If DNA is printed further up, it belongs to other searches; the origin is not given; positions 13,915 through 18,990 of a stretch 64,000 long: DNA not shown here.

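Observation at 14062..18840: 1592-aa surface protein combining Listeria-Bacteroides repeats, lectin-like and beta-helix modules with a C-terminal CX5R phosphatase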

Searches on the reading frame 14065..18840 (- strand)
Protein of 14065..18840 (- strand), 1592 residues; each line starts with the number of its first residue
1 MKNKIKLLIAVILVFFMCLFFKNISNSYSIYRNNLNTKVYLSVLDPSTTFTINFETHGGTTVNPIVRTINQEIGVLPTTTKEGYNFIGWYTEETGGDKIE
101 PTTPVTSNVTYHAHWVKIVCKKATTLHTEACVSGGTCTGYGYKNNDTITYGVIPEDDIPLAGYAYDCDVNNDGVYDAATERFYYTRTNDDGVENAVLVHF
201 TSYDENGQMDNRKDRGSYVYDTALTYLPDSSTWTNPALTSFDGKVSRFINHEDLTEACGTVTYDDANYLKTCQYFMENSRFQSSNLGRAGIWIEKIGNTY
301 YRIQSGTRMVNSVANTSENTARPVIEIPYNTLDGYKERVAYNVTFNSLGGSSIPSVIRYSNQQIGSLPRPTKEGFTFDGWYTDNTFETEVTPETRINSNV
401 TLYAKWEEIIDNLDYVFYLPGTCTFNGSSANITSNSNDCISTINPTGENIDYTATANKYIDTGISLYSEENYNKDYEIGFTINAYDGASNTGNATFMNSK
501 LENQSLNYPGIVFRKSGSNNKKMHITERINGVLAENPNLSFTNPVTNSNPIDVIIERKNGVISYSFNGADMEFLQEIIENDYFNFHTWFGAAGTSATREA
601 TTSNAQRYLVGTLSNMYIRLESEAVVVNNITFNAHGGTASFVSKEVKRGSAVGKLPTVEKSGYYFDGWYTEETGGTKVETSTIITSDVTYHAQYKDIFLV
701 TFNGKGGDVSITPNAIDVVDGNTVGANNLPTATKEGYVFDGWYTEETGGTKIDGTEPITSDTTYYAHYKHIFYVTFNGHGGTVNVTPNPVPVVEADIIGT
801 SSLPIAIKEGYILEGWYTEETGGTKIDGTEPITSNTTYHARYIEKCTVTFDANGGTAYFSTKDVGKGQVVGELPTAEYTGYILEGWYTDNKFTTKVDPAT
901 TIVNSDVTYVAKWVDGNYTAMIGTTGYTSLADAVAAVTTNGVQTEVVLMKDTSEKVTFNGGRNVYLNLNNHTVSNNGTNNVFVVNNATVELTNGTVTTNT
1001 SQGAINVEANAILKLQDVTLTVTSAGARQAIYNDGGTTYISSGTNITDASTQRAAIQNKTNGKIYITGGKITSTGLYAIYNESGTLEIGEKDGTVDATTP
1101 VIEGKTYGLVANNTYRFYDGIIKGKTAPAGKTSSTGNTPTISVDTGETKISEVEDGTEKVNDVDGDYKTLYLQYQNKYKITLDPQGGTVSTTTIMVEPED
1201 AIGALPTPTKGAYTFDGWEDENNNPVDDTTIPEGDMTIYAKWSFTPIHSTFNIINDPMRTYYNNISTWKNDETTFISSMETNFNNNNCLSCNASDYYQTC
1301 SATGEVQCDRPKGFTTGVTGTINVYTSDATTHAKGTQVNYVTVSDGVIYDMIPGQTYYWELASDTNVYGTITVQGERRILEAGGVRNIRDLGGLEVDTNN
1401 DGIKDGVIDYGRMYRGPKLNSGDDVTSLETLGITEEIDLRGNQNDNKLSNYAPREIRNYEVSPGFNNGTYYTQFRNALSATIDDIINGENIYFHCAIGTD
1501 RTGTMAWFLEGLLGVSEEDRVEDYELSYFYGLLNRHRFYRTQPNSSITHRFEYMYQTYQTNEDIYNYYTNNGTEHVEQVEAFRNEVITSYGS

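Call 5: search_protein_families(library=pfam, proteins=[window:14065-18840:-], max_evalue=0.1)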
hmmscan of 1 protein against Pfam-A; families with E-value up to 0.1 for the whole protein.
window:14065-18840:- (1592 aa): 4 families
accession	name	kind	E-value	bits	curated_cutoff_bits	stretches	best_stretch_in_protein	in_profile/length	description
PF09479.16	Flg_new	-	2.3e-95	313.2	27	7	341-405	1-65/65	Listeria-Bacteroides repeat domain (List_Bact_rpt)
PF13350.11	Y_phosphatase3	-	1.2e-19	71.7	22.2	1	1383-1565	4-213/240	Tyrosine phosphatase family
PF18998.6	Flg_new_2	-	0.0095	16.3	23.6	2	630-696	3-71/73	Divergent InlB B-repeat domain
PF00782.25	DSPc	-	0.014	15.6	33.5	1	1427-1506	13-91/133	Dual specificity phosphatase, catalytic domain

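Call 6: search_protein_families(library=ncbifam, proteins=[window:14065-18840:-], max_evalue=0.1)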
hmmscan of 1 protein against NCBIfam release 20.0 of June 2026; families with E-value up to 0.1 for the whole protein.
window:14065-18840:- (1592 aa): 4 families
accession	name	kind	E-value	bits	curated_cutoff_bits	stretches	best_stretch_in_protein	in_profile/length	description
TIGR02543.1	List_Bact_rpt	repeat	2.1e-39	133.6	20.95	6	370-409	1-43/44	TIGR02543 family repeat protein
NF033189.1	internalin_A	exception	3.2e-21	75.3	1600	4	642-782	508-647/799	class 1 internalin InlA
NF052328.1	NeuramTDE0471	equivalog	3e-19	69.1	900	5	1-127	1-128/538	neuraminidase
NF033188.1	internalin_H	exception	1e-15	57.4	1050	5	722-828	358-464/548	InlH/InlC2 family class 1 internalin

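Call 9: search_solved_structures(query=window:14065-18840:-, max_evalue=0.01, show_alignments=0)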
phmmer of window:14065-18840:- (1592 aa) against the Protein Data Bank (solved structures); distinct sequences matched with E-value up to 0.01: 3.
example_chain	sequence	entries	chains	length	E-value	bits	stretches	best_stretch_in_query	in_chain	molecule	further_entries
8dhi_A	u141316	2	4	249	0.00029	21.6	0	1472-1550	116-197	TYR_PHOSPHATASE_2 domain-containing protein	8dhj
2y5p_A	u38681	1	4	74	0.0013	19.5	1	721-769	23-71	INTERNALIN B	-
9qr5_A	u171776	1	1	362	0.0093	16.7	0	696-769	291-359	Internalin B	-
